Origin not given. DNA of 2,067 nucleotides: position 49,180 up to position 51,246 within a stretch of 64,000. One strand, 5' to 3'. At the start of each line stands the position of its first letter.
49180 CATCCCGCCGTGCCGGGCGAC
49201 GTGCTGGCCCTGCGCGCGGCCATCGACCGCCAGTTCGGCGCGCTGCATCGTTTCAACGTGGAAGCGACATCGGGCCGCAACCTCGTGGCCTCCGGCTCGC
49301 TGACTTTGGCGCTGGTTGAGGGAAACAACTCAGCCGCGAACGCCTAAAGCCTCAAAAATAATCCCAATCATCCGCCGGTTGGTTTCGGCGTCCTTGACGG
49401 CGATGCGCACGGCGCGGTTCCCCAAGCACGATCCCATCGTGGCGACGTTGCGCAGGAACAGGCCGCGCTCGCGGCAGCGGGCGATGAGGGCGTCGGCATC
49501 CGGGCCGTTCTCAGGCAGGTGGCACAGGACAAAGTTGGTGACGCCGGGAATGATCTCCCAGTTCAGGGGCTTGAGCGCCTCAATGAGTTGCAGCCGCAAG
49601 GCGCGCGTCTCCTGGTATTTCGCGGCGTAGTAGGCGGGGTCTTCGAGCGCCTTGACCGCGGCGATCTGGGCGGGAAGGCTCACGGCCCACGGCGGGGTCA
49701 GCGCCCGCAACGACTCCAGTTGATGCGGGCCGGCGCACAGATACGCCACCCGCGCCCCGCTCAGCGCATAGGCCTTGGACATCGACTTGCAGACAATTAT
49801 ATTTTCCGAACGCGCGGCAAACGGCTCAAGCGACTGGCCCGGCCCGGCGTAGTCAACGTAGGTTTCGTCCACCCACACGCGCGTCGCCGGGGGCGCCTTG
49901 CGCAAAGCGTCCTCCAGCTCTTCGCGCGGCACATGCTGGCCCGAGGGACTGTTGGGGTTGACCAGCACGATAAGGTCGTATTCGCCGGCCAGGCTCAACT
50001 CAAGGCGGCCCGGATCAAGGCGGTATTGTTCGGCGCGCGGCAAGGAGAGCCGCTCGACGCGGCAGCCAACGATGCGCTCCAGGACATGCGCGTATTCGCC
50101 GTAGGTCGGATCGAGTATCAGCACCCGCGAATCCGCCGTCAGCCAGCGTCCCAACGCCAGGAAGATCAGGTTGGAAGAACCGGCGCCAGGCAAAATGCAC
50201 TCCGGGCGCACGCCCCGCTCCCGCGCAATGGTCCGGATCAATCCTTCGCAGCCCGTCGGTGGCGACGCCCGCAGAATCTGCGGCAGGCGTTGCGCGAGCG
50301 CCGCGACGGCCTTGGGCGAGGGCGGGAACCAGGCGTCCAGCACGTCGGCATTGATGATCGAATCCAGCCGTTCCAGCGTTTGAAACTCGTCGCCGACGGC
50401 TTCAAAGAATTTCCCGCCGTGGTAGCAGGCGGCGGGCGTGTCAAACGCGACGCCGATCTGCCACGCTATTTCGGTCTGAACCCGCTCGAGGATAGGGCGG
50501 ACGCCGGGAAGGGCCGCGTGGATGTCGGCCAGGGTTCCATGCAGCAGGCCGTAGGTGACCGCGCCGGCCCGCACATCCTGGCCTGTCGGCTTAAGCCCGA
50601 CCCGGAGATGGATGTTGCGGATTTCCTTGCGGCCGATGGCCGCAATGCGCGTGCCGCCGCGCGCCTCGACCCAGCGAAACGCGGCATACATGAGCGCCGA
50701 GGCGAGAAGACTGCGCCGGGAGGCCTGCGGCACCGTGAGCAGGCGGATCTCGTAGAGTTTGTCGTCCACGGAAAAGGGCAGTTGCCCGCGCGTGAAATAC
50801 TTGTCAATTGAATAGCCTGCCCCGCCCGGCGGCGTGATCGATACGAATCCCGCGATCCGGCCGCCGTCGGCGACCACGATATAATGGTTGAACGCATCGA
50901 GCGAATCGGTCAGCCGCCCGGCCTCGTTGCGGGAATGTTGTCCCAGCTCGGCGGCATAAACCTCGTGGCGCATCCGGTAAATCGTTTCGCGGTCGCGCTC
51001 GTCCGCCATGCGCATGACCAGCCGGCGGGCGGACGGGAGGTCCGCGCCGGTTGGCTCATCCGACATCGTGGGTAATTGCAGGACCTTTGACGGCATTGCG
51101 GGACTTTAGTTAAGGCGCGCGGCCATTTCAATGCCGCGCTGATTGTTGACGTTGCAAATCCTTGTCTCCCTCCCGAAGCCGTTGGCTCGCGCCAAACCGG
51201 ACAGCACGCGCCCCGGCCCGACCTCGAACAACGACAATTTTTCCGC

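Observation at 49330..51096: Unusual fusion of a GNAT-like N-acyltransferase domain to a HisC-like PLP aminotransferase inside the lipid cluster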

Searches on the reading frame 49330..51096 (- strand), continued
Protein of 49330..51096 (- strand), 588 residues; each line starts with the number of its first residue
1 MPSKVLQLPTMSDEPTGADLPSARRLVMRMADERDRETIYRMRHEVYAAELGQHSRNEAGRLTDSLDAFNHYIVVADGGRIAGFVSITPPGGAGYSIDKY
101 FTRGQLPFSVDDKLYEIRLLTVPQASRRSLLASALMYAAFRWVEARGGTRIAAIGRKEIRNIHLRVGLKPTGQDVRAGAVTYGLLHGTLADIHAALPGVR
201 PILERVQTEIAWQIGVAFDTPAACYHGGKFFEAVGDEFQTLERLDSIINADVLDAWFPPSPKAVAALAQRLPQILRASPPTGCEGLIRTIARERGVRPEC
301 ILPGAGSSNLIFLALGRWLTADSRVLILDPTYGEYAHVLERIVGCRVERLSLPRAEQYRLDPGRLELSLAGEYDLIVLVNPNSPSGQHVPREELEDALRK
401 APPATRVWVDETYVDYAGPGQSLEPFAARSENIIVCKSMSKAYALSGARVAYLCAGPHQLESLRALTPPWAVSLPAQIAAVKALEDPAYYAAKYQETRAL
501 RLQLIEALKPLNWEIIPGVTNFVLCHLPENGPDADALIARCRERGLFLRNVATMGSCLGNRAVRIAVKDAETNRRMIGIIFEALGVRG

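Call 65: predict_structure(alignment_id=A3)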
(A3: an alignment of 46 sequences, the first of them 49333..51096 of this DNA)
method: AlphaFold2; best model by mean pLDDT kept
length: 588 residues; sequences in the alignment: 46
mean_pLDDT: 76.4   pTM: 0.69
mean pLDDT of the five models: 76.4, 75.1, 71.5, 70.4, 66.0
residues with pLDDT >= 90: 139; 70-90: 299; 50-70: 91; < 50: 59
segments of 3 or more residues with pLDDT < 50: 1-23, 438-461, 466-472
pLDDT, mean of each block of 10 residues (from residue 1): 29 31 70 86 64 57 69 89 90 81 88 87 62 91 87 84 88 83 90 87 87 85 62 74 79 64 79 68 75 81 62 73 90 78 89 89 91 87 74 91 88 64 79 66 32 37 45 56 69 83 94 88 90 93 90 83 90 94 79
secondary structure, 60 per line:
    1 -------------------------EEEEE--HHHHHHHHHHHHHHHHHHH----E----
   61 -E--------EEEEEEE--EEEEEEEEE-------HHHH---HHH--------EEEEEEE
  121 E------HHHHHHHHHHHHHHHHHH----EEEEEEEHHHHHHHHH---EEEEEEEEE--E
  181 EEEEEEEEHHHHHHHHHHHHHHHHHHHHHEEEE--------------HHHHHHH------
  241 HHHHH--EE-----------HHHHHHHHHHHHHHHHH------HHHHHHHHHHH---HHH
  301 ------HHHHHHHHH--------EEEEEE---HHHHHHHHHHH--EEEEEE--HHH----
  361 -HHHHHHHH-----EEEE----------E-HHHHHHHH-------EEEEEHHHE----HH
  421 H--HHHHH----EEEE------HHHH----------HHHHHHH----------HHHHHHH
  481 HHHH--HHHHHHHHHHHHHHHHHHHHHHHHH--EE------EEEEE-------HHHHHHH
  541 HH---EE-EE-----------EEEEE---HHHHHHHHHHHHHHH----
elements in order: E26-30 H33-51 E71-77 E80-88 H96-99 E114-121 H128-145 E150-156 H157-165 E169-177 E180-188 H189-209 E210-213 H228-234 H241-245 H261-277 H284-294 H307-315 E324-329 H333-343 E346-351 H362-369 E375-378 H391-398 E406-410 H424-428 E433-436 H443-446 H457-463 H474-484 H487-511 E522-526 H534-542 E562-566 H570-584

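Call 86: find_encoding_contigs(protein=P0001, flank=1000, max_places=4)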
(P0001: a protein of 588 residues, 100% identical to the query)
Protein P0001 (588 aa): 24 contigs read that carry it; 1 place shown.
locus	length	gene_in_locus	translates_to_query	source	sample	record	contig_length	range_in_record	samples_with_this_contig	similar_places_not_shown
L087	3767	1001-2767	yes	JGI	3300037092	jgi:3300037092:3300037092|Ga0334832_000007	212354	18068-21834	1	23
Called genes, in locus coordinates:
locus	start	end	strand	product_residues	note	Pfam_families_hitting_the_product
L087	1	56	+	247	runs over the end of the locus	PF00106:adh_short, PF08659:KR, PF13561:adh_short_C2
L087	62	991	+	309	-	PF00698:Acyl_transf_1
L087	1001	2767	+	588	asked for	PF00583:Acetyltransf_1 (faint), PF00155:Aminotran_1_2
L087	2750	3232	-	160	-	PF22817:ApeP-like, PF07977:FabA, PF22818:ApeI-like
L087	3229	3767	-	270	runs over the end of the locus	PF01553:Acyltransferase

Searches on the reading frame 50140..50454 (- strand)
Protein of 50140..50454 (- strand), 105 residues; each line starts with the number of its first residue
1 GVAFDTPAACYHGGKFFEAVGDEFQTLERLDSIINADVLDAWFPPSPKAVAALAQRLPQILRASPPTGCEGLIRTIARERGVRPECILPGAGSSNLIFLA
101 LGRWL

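Call 69: search_solved_structures(query=window:50140-50454:-, max_evalue=10, show_alignments=5)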
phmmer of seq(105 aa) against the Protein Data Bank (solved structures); distinct sequences matched with E-value up to 10: 8.
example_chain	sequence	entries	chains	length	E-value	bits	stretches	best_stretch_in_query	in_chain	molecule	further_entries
1v2d_A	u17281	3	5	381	0.13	15.7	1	43-101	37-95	Glutamine Aminotransferase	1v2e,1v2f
1rlk_A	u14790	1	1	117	1.1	12.6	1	31-83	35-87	Hypothetical protein Ta0108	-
2dsp_B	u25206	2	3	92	1.5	12.2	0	59-75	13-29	Insulin-like growth factor-binding protein 4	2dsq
1wqj_B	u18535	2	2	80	1.6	12.2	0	59-75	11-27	Insulin-like growth factor binding protein 4 | Insulin-like growth factor-binding protein 4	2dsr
3get_A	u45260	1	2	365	1.6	12.1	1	10-101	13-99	Histidinol-phosphate aminotransferase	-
8bj1_A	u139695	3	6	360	1.7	12.1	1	31-100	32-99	histidinol-phosphate aminotransferase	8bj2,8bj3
10pq_A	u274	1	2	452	1.7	12.1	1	5-48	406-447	Aldehyde dehydrogenase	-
9pxh_A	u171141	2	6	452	1.7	12.1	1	5-48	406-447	Aldehyde dehydrogenase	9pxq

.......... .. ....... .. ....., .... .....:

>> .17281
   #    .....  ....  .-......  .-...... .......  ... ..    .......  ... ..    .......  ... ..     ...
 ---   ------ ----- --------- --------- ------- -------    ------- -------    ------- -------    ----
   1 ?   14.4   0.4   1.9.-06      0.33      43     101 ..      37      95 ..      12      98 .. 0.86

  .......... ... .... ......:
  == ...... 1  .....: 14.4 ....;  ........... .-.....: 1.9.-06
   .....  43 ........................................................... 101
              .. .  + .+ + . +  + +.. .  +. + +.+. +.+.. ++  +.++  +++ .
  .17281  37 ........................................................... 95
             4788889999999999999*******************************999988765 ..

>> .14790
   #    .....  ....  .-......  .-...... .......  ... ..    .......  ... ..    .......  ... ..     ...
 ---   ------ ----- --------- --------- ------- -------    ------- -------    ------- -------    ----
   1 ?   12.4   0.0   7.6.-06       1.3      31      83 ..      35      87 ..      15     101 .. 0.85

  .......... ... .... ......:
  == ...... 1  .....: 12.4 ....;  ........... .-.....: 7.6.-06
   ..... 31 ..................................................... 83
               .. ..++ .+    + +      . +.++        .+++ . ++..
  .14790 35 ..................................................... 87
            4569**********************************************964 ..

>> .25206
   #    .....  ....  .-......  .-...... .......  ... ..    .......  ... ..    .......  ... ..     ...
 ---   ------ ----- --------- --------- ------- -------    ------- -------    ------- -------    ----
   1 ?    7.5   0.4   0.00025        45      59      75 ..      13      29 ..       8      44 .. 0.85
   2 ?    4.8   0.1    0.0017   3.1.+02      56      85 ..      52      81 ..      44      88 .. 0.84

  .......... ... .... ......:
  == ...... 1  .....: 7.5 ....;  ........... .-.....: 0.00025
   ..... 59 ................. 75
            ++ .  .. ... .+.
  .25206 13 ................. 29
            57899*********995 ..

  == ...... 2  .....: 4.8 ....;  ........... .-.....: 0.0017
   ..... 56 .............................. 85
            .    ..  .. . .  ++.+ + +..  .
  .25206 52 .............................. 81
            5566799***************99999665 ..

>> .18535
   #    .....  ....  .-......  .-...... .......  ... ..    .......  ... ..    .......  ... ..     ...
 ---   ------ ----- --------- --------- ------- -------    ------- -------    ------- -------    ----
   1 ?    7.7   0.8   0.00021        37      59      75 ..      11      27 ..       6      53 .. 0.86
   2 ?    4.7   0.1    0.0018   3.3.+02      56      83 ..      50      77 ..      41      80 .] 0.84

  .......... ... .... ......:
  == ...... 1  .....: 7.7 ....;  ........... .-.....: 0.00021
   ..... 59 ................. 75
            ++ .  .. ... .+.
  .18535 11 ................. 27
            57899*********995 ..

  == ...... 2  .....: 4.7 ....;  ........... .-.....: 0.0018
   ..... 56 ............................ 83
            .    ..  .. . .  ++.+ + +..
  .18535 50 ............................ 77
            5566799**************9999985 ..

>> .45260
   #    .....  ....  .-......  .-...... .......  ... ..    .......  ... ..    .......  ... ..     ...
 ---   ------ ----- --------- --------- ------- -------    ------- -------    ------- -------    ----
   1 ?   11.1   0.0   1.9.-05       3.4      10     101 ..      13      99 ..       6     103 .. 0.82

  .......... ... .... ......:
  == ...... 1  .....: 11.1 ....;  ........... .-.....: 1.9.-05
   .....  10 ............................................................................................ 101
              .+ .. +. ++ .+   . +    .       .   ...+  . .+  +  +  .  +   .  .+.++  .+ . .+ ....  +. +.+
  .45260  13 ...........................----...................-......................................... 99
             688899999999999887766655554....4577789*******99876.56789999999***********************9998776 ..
